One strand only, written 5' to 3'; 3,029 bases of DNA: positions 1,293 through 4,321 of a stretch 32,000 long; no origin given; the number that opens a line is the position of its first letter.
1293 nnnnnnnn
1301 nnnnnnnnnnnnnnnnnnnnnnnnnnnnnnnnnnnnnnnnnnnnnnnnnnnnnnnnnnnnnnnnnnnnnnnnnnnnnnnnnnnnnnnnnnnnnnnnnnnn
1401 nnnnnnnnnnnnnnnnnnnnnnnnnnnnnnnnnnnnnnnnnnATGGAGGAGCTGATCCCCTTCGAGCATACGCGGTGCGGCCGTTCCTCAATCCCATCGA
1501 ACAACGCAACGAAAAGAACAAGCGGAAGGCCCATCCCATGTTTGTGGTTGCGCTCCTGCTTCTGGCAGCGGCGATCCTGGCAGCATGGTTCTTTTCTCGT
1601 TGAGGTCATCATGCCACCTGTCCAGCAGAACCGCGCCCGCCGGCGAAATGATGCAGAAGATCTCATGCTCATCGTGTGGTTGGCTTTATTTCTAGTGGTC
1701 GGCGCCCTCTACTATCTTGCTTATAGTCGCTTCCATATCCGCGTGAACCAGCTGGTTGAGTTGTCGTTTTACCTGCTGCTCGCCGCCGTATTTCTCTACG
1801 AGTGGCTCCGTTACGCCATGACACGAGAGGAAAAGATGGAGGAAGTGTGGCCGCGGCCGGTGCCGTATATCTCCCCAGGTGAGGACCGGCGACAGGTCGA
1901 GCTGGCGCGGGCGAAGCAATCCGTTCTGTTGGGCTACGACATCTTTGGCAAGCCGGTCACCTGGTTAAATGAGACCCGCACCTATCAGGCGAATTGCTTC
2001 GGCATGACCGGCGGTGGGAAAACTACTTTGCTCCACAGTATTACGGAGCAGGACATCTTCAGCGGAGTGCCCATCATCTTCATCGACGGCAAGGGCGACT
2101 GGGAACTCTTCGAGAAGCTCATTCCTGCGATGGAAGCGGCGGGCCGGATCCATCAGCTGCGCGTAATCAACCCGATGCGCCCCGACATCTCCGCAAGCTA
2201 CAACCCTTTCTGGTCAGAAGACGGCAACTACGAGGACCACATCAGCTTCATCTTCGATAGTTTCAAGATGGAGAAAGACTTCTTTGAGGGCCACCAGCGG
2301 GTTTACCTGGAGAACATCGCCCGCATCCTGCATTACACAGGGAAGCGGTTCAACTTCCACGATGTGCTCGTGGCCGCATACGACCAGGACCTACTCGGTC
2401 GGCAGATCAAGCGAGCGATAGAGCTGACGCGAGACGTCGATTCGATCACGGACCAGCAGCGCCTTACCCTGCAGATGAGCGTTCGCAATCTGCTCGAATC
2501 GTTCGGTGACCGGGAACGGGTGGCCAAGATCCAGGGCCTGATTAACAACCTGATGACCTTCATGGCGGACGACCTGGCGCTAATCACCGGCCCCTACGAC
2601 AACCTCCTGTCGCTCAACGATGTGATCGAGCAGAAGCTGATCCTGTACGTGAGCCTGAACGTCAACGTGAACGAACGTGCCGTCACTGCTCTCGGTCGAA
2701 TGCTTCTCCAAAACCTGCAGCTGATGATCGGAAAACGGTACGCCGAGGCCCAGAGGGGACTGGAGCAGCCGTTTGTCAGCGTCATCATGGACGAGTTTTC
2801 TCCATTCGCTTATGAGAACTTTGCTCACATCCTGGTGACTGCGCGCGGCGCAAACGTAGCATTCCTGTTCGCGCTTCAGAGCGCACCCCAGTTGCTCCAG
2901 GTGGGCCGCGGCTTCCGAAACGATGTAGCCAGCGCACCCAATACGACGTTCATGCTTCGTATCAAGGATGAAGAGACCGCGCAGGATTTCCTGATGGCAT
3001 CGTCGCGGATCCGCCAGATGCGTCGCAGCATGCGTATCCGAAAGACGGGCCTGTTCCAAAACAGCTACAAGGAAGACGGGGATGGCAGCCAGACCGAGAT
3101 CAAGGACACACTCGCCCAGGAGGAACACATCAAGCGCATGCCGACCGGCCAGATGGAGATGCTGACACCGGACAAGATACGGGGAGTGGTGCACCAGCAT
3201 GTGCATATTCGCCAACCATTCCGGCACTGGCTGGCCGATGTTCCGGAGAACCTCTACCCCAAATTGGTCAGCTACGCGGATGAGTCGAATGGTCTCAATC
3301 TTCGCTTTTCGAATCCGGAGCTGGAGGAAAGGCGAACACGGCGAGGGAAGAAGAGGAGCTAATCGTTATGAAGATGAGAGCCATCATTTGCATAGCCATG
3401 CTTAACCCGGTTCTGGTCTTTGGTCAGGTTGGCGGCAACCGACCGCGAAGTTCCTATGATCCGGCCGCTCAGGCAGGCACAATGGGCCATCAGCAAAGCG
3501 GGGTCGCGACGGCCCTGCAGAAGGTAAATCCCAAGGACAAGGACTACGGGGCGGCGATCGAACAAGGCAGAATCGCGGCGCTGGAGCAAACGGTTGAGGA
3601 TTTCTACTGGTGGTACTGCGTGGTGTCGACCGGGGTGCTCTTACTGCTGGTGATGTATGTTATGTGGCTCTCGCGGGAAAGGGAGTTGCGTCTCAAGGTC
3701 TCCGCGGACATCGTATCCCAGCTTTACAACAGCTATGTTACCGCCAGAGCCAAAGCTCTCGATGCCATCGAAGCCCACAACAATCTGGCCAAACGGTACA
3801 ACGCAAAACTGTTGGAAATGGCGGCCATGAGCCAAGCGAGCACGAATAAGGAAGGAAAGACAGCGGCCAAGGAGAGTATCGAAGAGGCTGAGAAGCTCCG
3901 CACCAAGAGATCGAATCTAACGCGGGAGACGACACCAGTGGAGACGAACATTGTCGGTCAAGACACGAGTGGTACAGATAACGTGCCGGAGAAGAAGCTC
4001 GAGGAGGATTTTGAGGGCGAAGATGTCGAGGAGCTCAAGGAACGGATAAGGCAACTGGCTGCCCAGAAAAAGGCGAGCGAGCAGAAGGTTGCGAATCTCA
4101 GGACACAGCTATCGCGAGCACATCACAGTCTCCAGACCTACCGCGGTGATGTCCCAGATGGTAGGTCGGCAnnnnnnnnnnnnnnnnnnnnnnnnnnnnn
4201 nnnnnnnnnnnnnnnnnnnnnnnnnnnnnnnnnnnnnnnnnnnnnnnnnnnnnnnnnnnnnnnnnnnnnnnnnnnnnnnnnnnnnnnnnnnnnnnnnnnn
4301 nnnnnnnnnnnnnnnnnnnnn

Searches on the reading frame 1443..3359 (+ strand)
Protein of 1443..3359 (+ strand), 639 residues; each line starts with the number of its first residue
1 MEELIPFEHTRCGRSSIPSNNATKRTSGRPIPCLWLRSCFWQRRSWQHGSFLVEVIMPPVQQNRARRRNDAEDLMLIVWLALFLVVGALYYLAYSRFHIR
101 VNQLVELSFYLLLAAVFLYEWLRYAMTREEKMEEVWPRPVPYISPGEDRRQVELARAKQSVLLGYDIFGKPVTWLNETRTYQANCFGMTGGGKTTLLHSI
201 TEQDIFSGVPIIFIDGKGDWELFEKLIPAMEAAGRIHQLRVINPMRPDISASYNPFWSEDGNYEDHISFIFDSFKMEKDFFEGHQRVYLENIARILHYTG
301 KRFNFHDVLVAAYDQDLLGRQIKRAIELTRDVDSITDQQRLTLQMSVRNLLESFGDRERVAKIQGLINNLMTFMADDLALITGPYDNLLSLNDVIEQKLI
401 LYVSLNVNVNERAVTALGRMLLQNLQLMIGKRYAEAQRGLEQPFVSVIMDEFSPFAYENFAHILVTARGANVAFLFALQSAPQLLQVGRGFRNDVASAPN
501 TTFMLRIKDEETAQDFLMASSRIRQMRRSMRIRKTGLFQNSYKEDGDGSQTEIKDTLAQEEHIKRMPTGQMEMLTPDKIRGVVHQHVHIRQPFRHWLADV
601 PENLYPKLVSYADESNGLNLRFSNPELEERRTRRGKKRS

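Call 11: search_protein_families(library=pfam, proteins=[window:1443-3359:+], max_evalue=0.01)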
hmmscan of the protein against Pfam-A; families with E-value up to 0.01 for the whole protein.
window:1443-3359:+ (639 aa): 4 families
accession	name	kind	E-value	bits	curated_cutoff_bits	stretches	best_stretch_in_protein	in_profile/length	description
PF02534.20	T4SS-DNA_transf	-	5e-08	32.7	20.1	1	186-486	50-346/468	Type IV secretory system Conjugative DNA transfer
PF12696.13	TraG-D_C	-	2.3e-06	28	22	1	446-567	3-125/126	TraM recognition site of TraD and TraG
PF01935.23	DUF87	-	0.0034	17.9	23.2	1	186-353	29-172/220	Helicase HerA, central domain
PF10412.15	TrwB_AAD_bind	-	0.0061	15.9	20.5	0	358-516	162-319/387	Type IV secretion-system coupling protein DNA-binding domain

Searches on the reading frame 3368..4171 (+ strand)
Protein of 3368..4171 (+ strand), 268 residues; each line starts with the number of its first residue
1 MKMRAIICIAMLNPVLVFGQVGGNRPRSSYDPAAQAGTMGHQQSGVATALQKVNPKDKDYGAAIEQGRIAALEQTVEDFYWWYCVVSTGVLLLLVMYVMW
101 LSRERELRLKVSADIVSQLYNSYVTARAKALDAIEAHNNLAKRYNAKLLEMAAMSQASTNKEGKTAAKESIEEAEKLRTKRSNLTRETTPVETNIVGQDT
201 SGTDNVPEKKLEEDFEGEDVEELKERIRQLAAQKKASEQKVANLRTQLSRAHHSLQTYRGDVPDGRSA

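Call 11: search_protein_families(library=pfam, proteins=[window:3368-4171:+], max_evalue=0.01)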
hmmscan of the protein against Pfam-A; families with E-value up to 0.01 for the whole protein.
window:3368-4171:+ (268 aa): 2 families
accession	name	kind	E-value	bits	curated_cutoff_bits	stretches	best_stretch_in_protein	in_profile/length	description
PF13931.11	Microtub_bind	-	0.0052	17.8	25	0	131-211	23-102/138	Kinesin-associated microtubule-binding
PF01166.23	TSC22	-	0.0088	16.6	30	0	218-249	14-45/57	TSC-22/dip/bun family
